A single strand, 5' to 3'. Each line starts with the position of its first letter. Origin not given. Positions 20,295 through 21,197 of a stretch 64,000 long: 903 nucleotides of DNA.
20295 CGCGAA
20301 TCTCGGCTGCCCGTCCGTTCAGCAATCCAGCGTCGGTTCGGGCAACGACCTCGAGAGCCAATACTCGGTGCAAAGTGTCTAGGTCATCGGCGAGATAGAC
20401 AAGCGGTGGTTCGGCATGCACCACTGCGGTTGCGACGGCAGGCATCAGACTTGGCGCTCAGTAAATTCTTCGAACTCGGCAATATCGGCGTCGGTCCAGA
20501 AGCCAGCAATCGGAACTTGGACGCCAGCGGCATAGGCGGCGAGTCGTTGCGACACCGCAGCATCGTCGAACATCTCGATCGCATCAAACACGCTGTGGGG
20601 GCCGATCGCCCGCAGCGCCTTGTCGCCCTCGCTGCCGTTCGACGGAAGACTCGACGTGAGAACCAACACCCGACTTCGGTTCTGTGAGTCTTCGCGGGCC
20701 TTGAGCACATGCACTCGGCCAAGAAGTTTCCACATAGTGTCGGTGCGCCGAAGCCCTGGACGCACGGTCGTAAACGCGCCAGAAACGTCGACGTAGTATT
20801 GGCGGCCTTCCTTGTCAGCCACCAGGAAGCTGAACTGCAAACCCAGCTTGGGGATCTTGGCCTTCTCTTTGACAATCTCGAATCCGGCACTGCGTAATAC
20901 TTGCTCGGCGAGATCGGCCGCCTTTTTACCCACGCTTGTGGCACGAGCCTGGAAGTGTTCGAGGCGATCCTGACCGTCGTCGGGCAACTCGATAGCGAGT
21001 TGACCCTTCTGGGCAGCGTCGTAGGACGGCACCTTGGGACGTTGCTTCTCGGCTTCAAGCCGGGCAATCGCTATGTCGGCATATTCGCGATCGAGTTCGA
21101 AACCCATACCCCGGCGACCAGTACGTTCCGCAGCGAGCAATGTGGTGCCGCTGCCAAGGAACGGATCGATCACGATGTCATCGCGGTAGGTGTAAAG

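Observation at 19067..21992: Three-gene, translationally coupled methyltransferase operon with two unassignable partners (candidate atypical R-M or defence module)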

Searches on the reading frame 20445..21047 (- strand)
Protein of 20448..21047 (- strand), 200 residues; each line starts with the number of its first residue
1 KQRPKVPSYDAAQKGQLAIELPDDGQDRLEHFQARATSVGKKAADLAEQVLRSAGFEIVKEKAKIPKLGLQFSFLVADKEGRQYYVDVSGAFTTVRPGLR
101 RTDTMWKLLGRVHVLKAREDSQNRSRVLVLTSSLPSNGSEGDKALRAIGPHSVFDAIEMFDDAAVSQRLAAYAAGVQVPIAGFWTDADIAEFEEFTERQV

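Call 20: search_solved_structures(query=window:20445-21031:-, max_evalue=10)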
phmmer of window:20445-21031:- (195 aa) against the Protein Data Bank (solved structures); distinct sequences matched with E-value up to 10: 2.
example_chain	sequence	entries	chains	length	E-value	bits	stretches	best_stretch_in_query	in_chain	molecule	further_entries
3swo_A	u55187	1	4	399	1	12.6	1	54-155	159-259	Glutaryl-CoA dehydrogenase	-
3sf6_A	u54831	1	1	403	1.4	12.1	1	56-153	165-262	Glutaryl-CoA dehydrogenase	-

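Call 21: find_homologous_proteins(query=window:20445-21031:-)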
Query window:20445-21031:-: 332 candidates shared short words with the query, none scored E <= 0.001.

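Call 23: find_homologous_proteins(query=window:20448-21047:-)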
Query seq(200 aa) (200 aa): 40 proteins with E <= 0.001 among 502 candidates.
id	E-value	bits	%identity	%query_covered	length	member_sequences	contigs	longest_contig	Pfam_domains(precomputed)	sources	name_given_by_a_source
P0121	3.3e-89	315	74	97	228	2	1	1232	-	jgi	jgi:hypothetical protein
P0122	1.8e-88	313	76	98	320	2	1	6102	PF01555.25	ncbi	ncbi:MAG: DNA methyltransferase, partial [Actinomycetota bacterium]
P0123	2.1e-87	310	78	92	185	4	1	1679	-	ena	-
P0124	3.3e-78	280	66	97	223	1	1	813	-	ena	-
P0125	9.3e-70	252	66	95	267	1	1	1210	PF01555.25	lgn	-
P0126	1.1e-57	213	70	74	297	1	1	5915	-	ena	-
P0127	4.3e-56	208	58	97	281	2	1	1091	PF01555.25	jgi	jgi:site-specific DNA-methyltransferase (adenine-specific)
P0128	1.0e-53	200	55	92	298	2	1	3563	PF01555.25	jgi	jgi:site-specific DNA-methyltransferase (adenine-specific)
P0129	8.7e-51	190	56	87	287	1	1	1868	-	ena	-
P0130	3.4e-50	188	54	92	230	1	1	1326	-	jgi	jgi:hypothetical protein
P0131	6.7e-50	187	65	69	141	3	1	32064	-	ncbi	-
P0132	7.0e-50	187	66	68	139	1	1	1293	-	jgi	jgi:hypothetical protein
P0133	2.6e-48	182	54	86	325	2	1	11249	PF01555.25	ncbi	ncbi:MAG: DNA-methyltransferase, partial [Acidimicrobiales bacterium]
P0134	7.4e-48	181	58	82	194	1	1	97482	-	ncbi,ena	-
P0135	2.2e-47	179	53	90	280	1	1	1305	PF01555.25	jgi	jgi:site-specific DNA-methyltransferase (adenine-specific)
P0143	1.4e-43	167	52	88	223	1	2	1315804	-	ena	-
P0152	3.9e-38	149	51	79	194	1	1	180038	-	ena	-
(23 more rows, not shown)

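Call 24: search_solved_structures(query=window:20448-21047:-, max_evalue=10)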
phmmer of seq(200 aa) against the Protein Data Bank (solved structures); distinct sequences matched with E-value up to 10: 3.
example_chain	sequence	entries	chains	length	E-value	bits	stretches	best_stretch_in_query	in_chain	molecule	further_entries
6or4_A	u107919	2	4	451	0.7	12.8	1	147-186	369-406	Glycoside hydrolase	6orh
6orf_A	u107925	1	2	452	0.7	12.8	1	147-186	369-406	SpGH29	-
6org_A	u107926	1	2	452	0.7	12.8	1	147-186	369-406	Glycoside hydrolase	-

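Call 25: search_protein_families(library=pfam, proteins=[window:20448-21047:-], max_evalue=10)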
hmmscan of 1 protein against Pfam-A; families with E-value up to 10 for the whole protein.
seq(200 aa): 0 families

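Call 34: predict_structure(alignment_id=A2)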
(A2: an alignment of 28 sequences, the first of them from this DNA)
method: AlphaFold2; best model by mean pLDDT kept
length: 200 residues; sequences in the alignment: 28
mean_pLDDT: 82.5   pTM: 0.76
mean pLDDT of the five models: 82.5, 81.3, 81.1, 80.9, 79.7
residues with pLDDT >= 90: 111; 70-90: 39; 50-70: 33; < 50: 17
segments of 3 or more residues with pLDDT < 50: 8-10, 12-18, 93-95
pLDDT, mean of each block of 10 residues (from residue 1): 51 48 58 60 90 97 96 97 92 51 83 93 91 87 92 94 89 97 96 90
secondary structure, 60 per line:
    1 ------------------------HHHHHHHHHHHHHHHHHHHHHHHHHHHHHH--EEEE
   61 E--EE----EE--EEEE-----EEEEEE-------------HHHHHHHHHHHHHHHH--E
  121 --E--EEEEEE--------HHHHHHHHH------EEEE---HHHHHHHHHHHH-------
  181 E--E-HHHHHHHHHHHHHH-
elements in order: H25-54 E57-61 E74-77 E83-88 H102-117 E126-131 H140-148 E155-158 H162-173 H186-199

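Call 38: fold_search(model_id=the predicted structure, library=pdb)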
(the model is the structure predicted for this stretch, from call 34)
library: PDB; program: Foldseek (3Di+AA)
matches with E <= 10: 132; with E <= 0.001: 0
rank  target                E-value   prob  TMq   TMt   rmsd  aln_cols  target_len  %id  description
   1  2vld_B                1.9e-02  0.99  0.31  0.28   3.2        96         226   19  crystal structure of a repair endonuclease from Pyrococcus abyssi (released 2009-05-19)
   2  2vld_A                2.3e-02  0.98  0.31  0.27   3.4        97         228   21  crystal structure of a repair endonuclease from Pyrococcus abyssi (released 2009-05-19)
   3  5gke_A                2.4e-02  0.97  0.32  0.28   4.2       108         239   14  Structure of EndoMS-dsDNA1 complex (released 2016-11-02)
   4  4dap                  1.0e-01  0.69  0.29  0.26   4.9       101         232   15  The structure of Escherichia coli SfsA (released 2013-08-14)
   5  9dou_A                1.0e-01  0.35  0.30  0.09  16.4       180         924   12  Taeniopygia guttata R2 retrotransposon (R2Tg) initiating target-primed reverse transcription (released 2025-05-21)
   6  1dc1_B                2.2e-01  0.87  0.43  0.29   4.0       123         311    8  RESTRICTION ENZYME BSOBI/DNA COMPLEX STRUCTURE: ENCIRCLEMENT OF THE DNA AND HISTIDINE-CATALYZED HYDROLYSIS WITHIN A CA (released 2001-02-21)
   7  8iby_C                2.2e-01  0.28  0.30  0.10  16.8       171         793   13  Structure of R2 with 5'ORF (released 2023-09-20)
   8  3dnx                  2.5e-01  0.60  0.27  0.36   3.8        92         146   16  SPO1766 protein of unknown function from Silicibacter pomeroyi. (released 2008-09-02)
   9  1dc1_A                3.3e-01  0.77  0.42  0.28   4.0       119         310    7  RESTRICTION ENZYME BSOBI/DNA COMPLEX STRUCTURE: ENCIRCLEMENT OF THE DNA AND HISTIDINE-CATALYZED HYDROLYSIS WITHIN A CA (released 2001-02-21)
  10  8gh6_A                3.3e-01  0.18  0.30  0.09  17.7       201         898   10  Bombyx mori R2 retrotransposon initiating target-primed reverse transcription (released 2023-04-05)
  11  2p14                  4.0e-01  0.18  0.31  0.33  11.3       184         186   15  Crystal structure of small subunit (R.BspD6I2) of the heterodimeric restriction endonuclease R.BspD6I (released 2008-03-11)
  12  4qbn_A                8.0e-01  0.25  0.27  0.52   7.4       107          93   16  VRR_NUC domain (released 2014-09-10)
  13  3bm3_A                9.1e-01  0.60  0.46  0.36   3.8       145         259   12  Restriction endonuclease PspGI-substrate DNA complex (released 2008-09-16)
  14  8k70_A                9.1e-01  0.06  0.22  0.26  12.5       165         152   12  Structural basis for the distinct roles of non-conserved Pro116 and conserved Tyr124 of BCH domain of yeast p50RhoGAP (released 2024-05-29)
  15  7lwa_A                9.1e-01  0.03  0.16  0.13  18.5       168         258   10  Human Exonuclease 5 crystal structure (T88E) in complex with ssDNA and Mg (released 2021-07-14)
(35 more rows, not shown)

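Call 53: find_encoding_contigs(protein=P0143, flank=6000, max_places=2)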
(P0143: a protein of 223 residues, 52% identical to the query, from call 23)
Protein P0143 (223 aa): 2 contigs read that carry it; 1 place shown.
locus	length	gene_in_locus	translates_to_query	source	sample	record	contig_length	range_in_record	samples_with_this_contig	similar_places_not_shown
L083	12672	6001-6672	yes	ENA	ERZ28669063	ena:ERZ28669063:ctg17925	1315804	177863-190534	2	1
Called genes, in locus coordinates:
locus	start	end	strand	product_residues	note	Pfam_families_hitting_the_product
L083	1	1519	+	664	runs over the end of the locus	PF13091:PLDc_2 (weak), PF27394:Aq_aa27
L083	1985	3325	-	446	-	PF07995:GSDH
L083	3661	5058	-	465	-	PF13936:HTH_38, PF00665:rve (faint)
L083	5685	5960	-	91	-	-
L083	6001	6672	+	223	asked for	-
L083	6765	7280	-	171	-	-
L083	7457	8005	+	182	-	PF01844:HNH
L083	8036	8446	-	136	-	PF00588:SpoU_methylase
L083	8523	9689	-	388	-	PF00109:ketoacyl-synt, PF02801:Ketoacyl-synt_C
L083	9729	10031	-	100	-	-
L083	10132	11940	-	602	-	PF02771:Acyl-CoA_dh_N, PF02770:Acyl-CoA_dh_M, PF00441:Acyl-CoA_dh_1, PF22924:ACOX_C_alpha1, PF12806:Acyl-CoA_dh_C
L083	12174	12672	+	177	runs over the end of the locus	PF13384:HTH_23 (weak), PF13936:HTH_38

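Call 54: find_encoding_contigs(protein=P0152, flank=6000, max_places=2)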
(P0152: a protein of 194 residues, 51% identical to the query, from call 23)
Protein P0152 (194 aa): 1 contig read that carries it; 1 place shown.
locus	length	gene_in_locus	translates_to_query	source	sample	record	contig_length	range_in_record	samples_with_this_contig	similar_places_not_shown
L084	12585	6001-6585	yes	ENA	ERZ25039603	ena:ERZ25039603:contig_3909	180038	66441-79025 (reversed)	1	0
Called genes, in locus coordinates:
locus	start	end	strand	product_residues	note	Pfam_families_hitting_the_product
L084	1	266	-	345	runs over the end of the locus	PF02126:PTE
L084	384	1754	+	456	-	PF00202:Aminotran_3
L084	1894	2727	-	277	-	PF00892:EamA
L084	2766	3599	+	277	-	PF00800:PDT, PF01842:ACT (weak)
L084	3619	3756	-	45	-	PF11296:DUF3097_C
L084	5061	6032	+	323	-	PF01555:N6_N4_Mtase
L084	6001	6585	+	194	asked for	-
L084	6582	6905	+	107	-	-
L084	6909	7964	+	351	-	-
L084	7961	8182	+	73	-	-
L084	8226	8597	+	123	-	-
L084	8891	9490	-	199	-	PF04784:DUF547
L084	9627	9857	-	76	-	PF06965:Na_H_antiport_1 (weak)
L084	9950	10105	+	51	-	-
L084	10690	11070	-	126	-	PF06965:Na_H_antiport_1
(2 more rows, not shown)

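Call 75: find_related_loci(query=A2, collection=metagenome_contigs, flank=5000)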
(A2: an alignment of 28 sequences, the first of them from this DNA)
Query A2 (200 aa) in metagenome_contigs; peptide patterns used: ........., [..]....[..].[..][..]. (x = any residue, [..] = any of these).
599 stretches matched a pattern (row limit reached: there are more); 488 encode a relative of the query (tblastn E <= 1e-3); the best 80 are kept; 80 distinct loci.
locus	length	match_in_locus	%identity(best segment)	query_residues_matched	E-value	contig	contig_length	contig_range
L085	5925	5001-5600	100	1-200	3e-132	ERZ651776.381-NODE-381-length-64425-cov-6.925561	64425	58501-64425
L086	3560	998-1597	82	1-200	1e-109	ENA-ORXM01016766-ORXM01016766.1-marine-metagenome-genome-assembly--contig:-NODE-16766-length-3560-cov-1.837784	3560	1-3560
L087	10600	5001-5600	78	1-200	6e-105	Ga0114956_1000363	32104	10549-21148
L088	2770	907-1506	75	1-197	1e-98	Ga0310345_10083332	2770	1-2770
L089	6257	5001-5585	67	1-194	1e-81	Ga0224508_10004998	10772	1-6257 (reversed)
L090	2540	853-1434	64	1-193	5e-82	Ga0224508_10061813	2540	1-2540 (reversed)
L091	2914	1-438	82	48-193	4e-79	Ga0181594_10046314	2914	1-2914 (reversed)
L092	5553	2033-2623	64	1-199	5e-75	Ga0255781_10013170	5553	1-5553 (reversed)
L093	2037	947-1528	62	1-195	3e-77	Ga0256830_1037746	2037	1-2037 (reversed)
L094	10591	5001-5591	64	1-199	5e-75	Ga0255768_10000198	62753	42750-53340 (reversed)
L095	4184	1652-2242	64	1-199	6e-75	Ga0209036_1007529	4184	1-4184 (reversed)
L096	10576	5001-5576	64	1-193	6e-75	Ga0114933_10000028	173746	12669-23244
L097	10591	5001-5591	63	1-199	1e-74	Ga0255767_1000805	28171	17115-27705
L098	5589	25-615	64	1-199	1e-74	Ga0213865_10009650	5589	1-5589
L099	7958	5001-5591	64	1-199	2e-74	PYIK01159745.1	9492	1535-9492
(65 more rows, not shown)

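Call 82: search_solved_structures(query=A2, max_evalue=10)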
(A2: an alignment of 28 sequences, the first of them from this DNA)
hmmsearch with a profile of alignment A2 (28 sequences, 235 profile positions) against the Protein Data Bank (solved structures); distinct sequences matched with E-value up to 10: 20.
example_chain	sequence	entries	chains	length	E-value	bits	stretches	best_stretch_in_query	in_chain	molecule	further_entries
8urk_A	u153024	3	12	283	0.00021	24.1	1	1-36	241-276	Methyltransferase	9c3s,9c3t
9c3u_A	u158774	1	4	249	0.00027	23.8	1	1-35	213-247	Methyltransferase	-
2zie_A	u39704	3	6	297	0.0017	21.2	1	2-37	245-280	Putative modification methylase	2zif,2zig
8s9m_A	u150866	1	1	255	0.0037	20.1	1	2-42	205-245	DNA cytosine-N4 methyltransferase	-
8s9n_A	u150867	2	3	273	0.004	19.9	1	2-42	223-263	DNA cytosine-N4 methyltransferase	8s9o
8t5c_D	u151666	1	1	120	0.04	16.7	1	102-145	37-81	D5 nanobody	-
1g60_A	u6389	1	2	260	0.056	16.2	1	1-31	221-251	Adenine-specific Methyltransferase MboIIA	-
7zd6_Z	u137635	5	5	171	0.16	14.7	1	20-89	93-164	Complex I-PDSW | NADH dehydrogenase [ubiquinone] 1 beta subcomplex subunit 10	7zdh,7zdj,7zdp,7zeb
5lnk_Z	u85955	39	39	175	0.16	14.7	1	20-89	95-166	Mitochondrial complex I, PDSW subunit | NADH:ubiquinone oxidoreductase subunit B10 | NDUFB10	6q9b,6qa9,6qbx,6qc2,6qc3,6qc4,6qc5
7dgq_g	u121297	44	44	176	0.24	14.1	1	19-89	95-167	NADH dehydrogenase [ubiquinone] 1 beta subcomplex subunit 10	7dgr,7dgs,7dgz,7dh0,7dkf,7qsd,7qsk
9w2u_p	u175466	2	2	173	0.28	13.9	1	19-89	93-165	NADH dehydrogenase [ubiquinone] 1 beta subcomplex subunit 10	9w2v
6fx4_A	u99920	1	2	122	0.3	13.8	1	193-224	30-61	E3 ubiquitin-protein ligase SMURF2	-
7v2c_d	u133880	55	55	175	0.41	13.3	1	19-89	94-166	NADH dehydrogenase [ubiquinone] 1 beta subcomplex subunit 10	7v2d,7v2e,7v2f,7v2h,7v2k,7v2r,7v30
5gpn_Aj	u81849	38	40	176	0.43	13.3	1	19-89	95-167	NADH dehydrogenase [ubiquinone] 1 beta subcomplex subunit 10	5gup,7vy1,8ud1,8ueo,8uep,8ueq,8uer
8zsn_BK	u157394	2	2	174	0.43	13.3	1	19-89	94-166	NADH dehydrogenase [ubiquinone] 1 beta subcomplex subunit 10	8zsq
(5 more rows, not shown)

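Call 97: search_protein_families(library=padloc, proteins=[window:20448-21047:-], max_evalue=10)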
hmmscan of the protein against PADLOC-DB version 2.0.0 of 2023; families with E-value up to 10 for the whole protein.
seq(200 aa): 0 families
